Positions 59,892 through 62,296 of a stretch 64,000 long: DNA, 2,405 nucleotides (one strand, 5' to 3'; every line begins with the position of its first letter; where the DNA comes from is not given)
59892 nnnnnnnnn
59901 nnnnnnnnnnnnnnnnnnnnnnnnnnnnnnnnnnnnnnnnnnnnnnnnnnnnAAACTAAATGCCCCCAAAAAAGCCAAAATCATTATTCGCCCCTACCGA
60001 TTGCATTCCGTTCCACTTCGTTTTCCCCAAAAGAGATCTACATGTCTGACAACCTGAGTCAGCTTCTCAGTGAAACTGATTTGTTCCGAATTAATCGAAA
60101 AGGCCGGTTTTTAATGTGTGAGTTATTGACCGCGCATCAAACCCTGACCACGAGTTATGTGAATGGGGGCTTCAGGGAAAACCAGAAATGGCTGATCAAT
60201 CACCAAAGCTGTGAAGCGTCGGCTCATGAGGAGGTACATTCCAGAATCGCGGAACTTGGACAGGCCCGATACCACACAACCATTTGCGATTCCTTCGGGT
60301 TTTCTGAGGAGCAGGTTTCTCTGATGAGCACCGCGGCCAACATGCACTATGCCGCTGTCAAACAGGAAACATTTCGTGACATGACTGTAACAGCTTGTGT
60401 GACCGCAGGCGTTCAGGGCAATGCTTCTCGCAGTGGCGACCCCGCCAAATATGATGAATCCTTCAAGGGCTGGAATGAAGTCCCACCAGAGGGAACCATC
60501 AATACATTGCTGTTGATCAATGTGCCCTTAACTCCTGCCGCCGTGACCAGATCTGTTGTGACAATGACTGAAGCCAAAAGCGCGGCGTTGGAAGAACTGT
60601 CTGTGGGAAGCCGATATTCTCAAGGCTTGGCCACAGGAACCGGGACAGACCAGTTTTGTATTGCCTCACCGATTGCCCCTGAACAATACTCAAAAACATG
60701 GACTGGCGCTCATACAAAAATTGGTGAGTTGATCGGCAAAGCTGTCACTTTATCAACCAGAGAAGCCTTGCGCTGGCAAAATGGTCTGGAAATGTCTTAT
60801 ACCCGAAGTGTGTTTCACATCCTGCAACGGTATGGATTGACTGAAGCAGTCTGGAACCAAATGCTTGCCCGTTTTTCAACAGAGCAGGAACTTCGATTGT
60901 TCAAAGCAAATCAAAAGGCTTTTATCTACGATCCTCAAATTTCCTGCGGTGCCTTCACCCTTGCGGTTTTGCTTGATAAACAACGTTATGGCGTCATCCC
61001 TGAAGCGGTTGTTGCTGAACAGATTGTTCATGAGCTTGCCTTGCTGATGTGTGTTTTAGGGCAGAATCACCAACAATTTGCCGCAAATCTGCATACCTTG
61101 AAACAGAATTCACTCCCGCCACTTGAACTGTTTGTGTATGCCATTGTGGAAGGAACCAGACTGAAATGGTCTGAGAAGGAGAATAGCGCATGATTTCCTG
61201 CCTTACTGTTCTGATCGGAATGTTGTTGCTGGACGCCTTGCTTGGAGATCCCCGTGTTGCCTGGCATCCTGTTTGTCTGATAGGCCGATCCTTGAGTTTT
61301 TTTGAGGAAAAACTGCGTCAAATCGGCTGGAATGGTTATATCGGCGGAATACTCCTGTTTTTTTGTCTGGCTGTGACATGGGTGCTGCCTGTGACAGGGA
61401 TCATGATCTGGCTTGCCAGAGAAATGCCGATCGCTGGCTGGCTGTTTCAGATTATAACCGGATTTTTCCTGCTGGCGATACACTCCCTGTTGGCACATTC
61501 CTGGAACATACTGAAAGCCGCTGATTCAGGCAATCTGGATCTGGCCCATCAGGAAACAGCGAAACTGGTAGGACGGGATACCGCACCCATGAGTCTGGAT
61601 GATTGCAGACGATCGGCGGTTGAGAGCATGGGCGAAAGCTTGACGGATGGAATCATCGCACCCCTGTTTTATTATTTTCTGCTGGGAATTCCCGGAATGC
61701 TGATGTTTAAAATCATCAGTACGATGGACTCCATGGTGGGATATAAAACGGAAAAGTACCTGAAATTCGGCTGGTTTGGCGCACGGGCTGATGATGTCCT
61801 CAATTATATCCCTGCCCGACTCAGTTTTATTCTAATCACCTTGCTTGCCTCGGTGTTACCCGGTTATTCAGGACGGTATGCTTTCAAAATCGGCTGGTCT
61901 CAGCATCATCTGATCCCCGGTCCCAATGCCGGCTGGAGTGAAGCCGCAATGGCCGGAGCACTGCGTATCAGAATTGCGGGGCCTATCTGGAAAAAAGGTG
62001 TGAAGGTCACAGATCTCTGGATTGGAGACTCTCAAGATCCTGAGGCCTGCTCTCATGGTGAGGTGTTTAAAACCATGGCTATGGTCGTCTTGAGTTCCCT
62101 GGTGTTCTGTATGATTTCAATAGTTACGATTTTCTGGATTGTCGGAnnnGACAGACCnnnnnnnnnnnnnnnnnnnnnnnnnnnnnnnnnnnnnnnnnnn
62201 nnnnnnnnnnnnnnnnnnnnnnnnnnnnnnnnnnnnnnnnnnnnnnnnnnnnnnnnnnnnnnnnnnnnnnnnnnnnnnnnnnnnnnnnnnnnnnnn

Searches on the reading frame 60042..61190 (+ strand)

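Call 11: search_protein_families(library=ncbifam, proteins=[window:60042-61190:+], max_evalue=0.001)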
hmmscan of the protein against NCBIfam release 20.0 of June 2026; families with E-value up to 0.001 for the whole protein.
window:60042-61190:+ (383 aa): 1 family
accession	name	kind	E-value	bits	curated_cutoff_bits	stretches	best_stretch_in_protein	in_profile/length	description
NF038002.1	bifunc_CbiS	equivalog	7e-17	61.8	250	1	31-321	10-265/335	bifunctional adenosylcobinamide hydrolase/alpha-ribazole phosphatase CbiS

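Call 13: search_protein_families(library=pfam, proteins=[window:60042-61190:+], max_evalue=0.00001)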
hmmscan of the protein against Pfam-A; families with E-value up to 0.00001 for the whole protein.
window:60042-61190:+ (383 aa): 1 family
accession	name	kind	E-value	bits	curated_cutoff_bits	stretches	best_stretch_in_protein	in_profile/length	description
PF01955.23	CbiZ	-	2.5e-53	181.4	27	1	30-236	4-188/191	Adenosylcobinamide amidohydrolase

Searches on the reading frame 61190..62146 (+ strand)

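Call 11: search_protein_families(library=ncbifam, proteins=[window:61190-62146:+], max_evalue=0.001)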
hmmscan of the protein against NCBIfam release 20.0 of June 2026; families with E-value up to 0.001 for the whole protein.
window:61190-62146:+ (319 aa): 5 families
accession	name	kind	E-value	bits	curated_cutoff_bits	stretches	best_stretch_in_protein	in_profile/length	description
TIGR00380.1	cobal_cbiB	equivalog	2.8e-62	210.7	165.9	1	6-317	5-304/305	adenosylcobinamide-phosphate synthase CbiB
NF002281.0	PRK01209.2-5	equivalog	6.1e-62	209.7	273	1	2-315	2-307/311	cobalamin biosynthesis protein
NF002276.0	PRK01209.1-4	equivalog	3.2e-47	161.6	381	1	7-286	13-286/322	cobalamin biosynthesis protein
NF005792.0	PRK07630.1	equivalog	3.6e-14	52.5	291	1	53-311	47-302/312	CobD/CbiB family protein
NF006476.0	PRK08878.1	equivalog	1.6e-12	47.4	322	1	4-305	13-304/317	cobalamin biosynthesis family protein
